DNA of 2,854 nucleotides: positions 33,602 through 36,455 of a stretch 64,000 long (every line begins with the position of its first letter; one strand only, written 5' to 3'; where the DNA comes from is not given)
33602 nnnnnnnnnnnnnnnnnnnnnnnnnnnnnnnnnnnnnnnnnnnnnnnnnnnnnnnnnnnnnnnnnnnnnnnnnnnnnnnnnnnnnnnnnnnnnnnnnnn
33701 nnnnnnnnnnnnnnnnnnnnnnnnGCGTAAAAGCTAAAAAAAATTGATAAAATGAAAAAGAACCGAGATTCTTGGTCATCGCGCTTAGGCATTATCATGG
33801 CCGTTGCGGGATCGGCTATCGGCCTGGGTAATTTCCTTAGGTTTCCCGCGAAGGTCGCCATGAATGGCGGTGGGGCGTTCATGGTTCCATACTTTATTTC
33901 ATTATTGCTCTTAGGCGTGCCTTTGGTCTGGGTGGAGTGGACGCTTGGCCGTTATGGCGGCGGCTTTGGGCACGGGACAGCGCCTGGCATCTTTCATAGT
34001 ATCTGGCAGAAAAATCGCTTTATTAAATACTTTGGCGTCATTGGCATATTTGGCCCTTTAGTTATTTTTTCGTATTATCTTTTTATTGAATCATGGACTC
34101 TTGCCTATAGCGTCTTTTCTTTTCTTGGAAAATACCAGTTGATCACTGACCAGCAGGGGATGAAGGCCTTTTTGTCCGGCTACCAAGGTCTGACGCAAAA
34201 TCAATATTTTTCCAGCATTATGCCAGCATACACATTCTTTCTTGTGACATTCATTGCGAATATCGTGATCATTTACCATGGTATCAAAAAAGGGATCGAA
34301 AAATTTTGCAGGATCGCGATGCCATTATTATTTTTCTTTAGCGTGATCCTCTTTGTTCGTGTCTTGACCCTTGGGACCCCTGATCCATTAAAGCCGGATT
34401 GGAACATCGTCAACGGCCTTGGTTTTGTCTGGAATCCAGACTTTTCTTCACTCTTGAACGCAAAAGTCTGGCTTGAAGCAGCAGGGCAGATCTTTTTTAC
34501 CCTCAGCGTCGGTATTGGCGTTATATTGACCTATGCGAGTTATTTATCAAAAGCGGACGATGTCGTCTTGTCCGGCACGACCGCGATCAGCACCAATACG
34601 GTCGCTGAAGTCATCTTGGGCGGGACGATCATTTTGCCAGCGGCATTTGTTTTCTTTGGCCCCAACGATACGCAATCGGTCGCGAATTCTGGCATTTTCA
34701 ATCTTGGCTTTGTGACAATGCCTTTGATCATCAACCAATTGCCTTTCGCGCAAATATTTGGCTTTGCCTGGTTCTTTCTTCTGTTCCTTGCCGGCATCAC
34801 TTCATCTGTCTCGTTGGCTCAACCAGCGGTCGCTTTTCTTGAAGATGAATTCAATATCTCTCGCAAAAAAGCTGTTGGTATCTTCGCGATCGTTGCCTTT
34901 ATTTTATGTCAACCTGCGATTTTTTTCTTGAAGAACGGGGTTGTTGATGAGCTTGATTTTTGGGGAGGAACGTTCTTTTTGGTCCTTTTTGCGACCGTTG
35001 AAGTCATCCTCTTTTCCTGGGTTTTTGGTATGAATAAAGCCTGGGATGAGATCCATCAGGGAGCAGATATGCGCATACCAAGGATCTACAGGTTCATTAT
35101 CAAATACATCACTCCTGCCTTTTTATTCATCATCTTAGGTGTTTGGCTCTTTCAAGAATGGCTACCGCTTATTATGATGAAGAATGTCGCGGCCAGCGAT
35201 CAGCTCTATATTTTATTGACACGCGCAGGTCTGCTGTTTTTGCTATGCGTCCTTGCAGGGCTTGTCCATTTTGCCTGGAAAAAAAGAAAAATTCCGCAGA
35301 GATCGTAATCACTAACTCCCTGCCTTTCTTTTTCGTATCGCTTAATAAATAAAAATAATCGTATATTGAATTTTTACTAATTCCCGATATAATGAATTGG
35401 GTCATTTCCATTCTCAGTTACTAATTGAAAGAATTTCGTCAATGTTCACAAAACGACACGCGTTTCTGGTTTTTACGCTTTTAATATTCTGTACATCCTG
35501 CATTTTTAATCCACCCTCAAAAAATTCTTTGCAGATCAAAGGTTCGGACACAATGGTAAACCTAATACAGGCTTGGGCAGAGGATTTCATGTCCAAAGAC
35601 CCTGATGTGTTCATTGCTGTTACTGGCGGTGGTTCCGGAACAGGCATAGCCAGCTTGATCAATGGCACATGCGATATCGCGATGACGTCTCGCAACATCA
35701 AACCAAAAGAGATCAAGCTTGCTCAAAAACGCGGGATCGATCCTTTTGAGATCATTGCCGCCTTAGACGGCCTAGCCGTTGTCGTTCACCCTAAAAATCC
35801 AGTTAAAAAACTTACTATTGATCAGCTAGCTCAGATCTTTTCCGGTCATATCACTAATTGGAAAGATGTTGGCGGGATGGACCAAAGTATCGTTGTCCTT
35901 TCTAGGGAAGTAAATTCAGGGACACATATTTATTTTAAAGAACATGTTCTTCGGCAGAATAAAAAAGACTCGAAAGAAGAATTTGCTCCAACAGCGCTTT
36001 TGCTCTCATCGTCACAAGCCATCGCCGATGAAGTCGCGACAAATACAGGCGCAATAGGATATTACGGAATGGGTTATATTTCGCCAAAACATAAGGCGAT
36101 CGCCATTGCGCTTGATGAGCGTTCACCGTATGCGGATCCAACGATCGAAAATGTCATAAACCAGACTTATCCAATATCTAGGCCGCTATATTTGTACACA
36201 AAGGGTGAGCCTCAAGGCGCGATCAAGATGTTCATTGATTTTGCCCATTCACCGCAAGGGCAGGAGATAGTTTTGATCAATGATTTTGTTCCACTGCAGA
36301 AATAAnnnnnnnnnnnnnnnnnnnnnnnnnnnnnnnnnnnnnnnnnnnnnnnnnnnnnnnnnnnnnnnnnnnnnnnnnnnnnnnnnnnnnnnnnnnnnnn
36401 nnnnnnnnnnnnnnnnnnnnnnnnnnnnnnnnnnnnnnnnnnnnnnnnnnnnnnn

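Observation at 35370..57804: Roughly 20 kb same-strand phosphate locus with two complete pst-phoU systems, a two-component pair, two porins, arsC and ppk2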

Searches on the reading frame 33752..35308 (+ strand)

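Call 3: search_protein_families(library=pfam, proteins=[window:33752-35308:+])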
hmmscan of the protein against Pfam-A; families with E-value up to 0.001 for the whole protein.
window:33752-35308:+ (518 aa): 1 family
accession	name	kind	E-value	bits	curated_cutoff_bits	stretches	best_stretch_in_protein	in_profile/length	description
PF00209.24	SNF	-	5e-55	187.6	27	2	164-466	181-481/524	Sodium:neurotransmitter symporter family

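Call 84: search_protein_families(library=ncbifam, proteins=[window:33752-35308:+], max_evalue=1e-8)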
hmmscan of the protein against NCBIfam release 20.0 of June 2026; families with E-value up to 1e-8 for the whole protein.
window:33752-35308:+ (518 aa): 1 family
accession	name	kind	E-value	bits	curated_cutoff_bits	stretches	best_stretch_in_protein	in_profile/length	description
NF037979.1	Na_transp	subfamily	4.7e-20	72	50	1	7-388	2-341/419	sodium-dependent transporter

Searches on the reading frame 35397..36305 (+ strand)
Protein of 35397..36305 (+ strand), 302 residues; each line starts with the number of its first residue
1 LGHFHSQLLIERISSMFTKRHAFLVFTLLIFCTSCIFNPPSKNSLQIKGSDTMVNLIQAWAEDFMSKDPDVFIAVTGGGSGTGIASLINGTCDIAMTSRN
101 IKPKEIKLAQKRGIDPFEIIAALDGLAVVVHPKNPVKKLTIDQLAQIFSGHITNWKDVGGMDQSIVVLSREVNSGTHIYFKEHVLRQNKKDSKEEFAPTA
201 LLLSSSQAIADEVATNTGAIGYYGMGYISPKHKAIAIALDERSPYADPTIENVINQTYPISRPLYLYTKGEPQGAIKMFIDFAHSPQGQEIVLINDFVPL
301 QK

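Call 3: search_protein_families(library=pfam, proteins=[window:35397-36305:+])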
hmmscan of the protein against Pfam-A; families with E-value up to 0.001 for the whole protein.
window:35397-36305:+ (302 aa): 4 families
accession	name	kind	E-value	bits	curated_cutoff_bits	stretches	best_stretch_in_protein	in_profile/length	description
PF12849.12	PBP_like_2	-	2.9e-51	175.2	27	1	41-285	8-265/267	PBP superfamily domain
PF12727.12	PBP_like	-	7.2e-15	55.1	27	1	62-227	2-153/193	PBP superfamily domain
PF13531.11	SBP_bac_11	-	3.8e-08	33.8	25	1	49-292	5-221/227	Bacterial extracellular solute-binding protein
PF01547.30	SBP_bac_1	-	5.1e-06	27.1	26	1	56-290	9-307/307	Bacterial extracellular solute-binding protein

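Call 6: search_protein_families(library=ncbifam, proteins=[window:35397-36305:+], max_evalue=0.00001)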
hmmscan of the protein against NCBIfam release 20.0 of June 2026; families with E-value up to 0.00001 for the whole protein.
window:35397-36305:+ (302 aa): 3 families
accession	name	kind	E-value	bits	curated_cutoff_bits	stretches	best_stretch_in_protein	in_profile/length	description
TIGR02136.1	ptsS_2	subfamily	5.2e-76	255.7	206.6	1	44-299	40-294/295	phosphate ABC transporter substrate-binding protein PstS family protein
TIGR00975.1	3a0107s03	equivalog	4e-16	59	205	1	48-235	4-207/315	phosphate ABC transporter substrate-binding protein PstS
TIGR04505.1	PtsS_plasma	equivalog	9.3e-09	35.1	175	0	162-265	204-311/334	phosphate ABC transporter substrate-binding protein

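Call 29: search_solved_structures(query=window:35442-36305:+, show_alignments=3, max_evalue=1e-10)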
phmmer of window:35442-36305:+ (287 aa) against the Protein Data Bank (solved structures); distinct sequences matched with E-value up to 1e-10: 11.
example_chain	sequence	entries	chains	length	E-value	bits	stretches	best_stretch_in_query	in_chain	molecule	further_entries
4gd5_A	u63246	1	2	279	3.5e-41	144.6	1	8-280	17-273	Phosphate ABC transporter, phosphate-binding protein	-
1twy_A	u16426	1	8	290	4.2e-41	144.3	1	13-278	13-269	ABC transporter, periplasmic substrate-binding protein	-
4q8r_A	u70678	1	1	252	3.1e-39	138.2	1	26-280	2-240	Phosphate ABC transporter, phosphate-binding protein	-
4pqj_A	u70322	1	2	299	6e-35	124.1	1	29-285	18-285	Phosphate binding protein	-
4omb_A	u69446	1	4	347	9.6e-35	123.4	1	29-285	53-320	Phosphate binding protein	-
4ecf_A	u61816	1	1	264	7.5e-31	110.7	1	29-276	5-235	ABC-type phosphate transport system, periplasmic component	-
4h1x_A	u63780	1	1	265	2.1e-28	102.6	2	29-142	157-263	Phosphate-binding protein pstS 2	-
4jwo_A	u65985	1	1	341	3.3e-28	102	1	24-278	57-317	Phosphate binding protein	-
4exl_A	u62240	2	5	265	1e-24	90.6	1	29-285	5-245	Phosphate-binding protein pstS 1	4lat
4n13_A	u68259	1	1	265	2.2e-24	89.5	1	30-283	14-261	Phosphate ABC transporter, periplasmic phosphate-binding protein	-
9l8j_A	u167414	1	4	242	3.2e-23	85.6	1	25-277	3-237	Sll0540 protein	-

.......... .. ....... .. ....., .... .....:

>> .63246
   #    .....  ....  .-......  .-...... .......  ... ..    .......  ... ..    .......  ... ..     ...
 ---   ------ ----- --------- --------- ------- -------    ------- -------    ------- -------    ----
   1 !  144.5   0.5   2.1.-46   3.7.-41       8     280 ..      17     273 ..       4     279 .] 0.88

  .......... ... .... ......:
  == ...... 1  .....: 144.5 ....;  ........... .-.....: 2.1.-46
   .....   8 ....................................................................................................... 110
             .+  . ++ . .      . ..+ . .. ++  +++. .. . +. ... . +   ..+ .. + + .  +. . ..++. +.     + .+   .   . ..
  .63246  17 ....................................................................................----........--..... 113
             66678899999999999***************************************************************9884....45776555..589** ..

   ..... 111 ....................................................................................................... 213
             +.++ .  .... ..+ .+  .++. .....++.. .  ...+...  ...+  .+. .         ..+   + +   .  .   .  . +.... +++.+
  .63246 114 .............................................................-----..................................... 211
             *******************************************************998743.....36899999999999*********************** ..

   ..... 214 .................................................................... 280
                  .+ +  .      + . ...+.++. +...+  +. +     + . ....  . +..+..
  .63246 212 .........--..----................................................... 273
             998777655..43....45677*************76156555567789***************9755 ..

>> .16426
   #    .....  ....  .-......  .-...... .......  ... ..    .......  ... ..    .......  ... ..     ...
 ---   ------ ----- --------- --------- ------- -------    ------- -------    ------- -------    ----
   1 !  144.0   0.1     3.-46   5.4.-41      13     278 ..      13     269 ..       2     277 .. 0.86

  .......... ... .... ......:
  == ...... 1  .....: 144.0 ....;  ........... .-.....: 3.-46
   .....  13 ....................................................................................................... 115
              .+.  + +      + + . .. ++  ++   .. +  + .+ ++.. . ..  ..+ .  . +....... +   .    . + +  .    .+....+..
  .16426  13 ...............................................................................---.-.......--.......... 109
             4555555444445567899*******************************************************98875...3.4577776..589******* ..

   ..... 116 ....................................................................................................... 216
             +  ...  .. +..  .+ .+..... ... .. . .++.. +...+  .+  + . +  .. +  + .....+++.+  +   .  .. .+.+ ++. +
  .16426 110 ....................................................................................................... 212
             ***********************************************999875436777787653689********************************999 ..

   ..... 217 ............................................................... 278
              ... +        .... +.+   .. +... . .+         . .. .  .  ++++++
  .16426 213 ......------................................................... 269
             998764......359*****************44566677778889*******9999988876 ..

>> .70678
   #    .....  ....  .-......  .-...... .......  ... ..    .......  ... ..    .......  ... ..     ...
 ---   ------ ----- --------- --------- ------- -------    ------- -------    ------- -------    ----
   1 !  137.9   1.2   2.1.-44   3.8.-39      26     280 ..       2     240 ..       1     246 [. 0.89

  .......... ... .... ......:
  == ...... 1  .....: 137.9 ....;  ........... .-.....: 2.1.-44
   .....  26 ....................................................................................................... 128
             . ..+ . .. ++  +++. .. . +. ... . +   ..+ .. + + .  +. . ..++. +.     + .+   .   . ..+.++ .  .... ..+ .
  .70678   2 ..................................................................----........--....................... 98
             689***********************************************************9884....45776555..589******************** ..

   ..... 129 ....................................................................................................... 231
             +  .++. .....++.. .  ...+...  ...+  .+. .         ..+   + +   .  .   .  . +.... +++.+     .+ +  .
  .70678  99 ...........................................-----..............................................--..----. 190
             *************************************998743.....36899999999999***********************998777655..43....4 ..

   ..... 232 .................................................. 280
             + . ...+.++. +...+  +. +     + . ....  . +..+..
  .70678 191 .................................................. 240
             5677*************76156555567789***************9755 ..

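Call 36: find_related_loci(query=window:35442-36305:+, collection=metagenome_contigs, flank=10000)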
Query window:35442-36305:+ (287 aa) in metagenome_contigs; peptide patterns used: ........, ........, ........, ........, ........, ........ (x = any residue, [..] = any of these).
599 stretches matched a pattern (row limit reached: there are more); 569 encode a relative of the query (tblastn E <= 1e-3); the best 80 are kept; 80 distinct loci.
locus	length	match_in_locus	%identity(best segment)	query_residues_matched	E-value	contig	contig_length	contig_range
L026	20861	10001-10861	83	1-287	2e-167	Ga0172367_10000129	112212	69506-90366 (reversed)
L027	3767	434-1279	68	5-286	4e-133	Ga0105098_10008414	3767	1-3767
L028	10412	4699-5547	71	5-287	9e-128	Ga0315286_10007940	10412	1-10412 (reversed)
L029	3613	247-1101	66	1-286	2e-130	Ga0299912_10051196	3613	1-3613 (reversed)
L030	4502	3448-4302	65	1-286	2e-127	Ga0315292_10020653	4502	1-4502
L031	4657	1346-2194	70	5-287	6e-127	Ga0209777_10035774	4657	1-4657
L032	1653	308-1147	68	8-287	1e-134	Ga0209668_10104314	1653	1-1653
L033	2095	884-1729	69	4-287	1e-132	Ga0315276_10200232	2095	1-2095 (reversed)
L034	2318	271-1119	69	1-286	8e-132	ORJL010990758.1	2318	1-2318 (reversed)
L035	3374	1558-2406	65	5-286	4e-128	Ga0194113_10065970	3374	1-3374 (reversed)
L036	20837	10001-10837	67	8-286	7e-124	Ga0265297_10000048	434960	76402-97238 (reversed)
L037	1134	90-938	68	5-286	6e-136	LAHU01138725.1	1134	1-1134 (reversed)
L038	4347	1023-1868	69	5-287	6e-125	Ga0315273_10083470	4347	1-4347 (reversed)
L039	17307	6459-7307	63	4-287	4e-123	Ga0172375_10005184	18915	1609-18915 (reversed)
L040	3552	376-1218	66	5-286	8e-126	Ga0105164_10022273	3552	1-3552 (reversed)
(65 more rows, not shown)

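Call 83: search_solved_structures(query=window:35517-36302:+, show_alignments=5, max_evalue=1e-30)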
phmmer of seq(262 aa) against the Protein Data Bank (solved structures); distinct sequences matched with E-value up to 1e-30: 6.
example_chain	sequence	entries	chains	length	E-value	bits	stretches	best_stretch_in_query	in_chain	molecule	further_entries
1twy_A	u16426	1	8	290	2.8e-40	141.7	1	4-253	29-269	ABC transporter, periplasmic substrate-binding protein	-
4q8r_A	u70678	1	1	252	3.9e-39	137.9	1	1-255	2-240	Phosphate ABC transporter, phosphate-binding protein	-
4gd5_A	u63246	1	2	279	6e-39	137.3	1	1-255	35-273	Phosphate ABC transporter, phosphate-binding protein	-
4pqj_A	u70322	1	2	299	6.5e-35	124.1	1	5-260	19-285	Phosphate binding protein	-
4omb_A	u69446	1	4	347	1e-34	123.4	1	5-260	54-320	Phosphate binding protein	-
4ecf_A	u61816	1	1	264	7.2e-31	110.9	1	4-251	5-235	ABC-type phosphate transport system, periplasmic component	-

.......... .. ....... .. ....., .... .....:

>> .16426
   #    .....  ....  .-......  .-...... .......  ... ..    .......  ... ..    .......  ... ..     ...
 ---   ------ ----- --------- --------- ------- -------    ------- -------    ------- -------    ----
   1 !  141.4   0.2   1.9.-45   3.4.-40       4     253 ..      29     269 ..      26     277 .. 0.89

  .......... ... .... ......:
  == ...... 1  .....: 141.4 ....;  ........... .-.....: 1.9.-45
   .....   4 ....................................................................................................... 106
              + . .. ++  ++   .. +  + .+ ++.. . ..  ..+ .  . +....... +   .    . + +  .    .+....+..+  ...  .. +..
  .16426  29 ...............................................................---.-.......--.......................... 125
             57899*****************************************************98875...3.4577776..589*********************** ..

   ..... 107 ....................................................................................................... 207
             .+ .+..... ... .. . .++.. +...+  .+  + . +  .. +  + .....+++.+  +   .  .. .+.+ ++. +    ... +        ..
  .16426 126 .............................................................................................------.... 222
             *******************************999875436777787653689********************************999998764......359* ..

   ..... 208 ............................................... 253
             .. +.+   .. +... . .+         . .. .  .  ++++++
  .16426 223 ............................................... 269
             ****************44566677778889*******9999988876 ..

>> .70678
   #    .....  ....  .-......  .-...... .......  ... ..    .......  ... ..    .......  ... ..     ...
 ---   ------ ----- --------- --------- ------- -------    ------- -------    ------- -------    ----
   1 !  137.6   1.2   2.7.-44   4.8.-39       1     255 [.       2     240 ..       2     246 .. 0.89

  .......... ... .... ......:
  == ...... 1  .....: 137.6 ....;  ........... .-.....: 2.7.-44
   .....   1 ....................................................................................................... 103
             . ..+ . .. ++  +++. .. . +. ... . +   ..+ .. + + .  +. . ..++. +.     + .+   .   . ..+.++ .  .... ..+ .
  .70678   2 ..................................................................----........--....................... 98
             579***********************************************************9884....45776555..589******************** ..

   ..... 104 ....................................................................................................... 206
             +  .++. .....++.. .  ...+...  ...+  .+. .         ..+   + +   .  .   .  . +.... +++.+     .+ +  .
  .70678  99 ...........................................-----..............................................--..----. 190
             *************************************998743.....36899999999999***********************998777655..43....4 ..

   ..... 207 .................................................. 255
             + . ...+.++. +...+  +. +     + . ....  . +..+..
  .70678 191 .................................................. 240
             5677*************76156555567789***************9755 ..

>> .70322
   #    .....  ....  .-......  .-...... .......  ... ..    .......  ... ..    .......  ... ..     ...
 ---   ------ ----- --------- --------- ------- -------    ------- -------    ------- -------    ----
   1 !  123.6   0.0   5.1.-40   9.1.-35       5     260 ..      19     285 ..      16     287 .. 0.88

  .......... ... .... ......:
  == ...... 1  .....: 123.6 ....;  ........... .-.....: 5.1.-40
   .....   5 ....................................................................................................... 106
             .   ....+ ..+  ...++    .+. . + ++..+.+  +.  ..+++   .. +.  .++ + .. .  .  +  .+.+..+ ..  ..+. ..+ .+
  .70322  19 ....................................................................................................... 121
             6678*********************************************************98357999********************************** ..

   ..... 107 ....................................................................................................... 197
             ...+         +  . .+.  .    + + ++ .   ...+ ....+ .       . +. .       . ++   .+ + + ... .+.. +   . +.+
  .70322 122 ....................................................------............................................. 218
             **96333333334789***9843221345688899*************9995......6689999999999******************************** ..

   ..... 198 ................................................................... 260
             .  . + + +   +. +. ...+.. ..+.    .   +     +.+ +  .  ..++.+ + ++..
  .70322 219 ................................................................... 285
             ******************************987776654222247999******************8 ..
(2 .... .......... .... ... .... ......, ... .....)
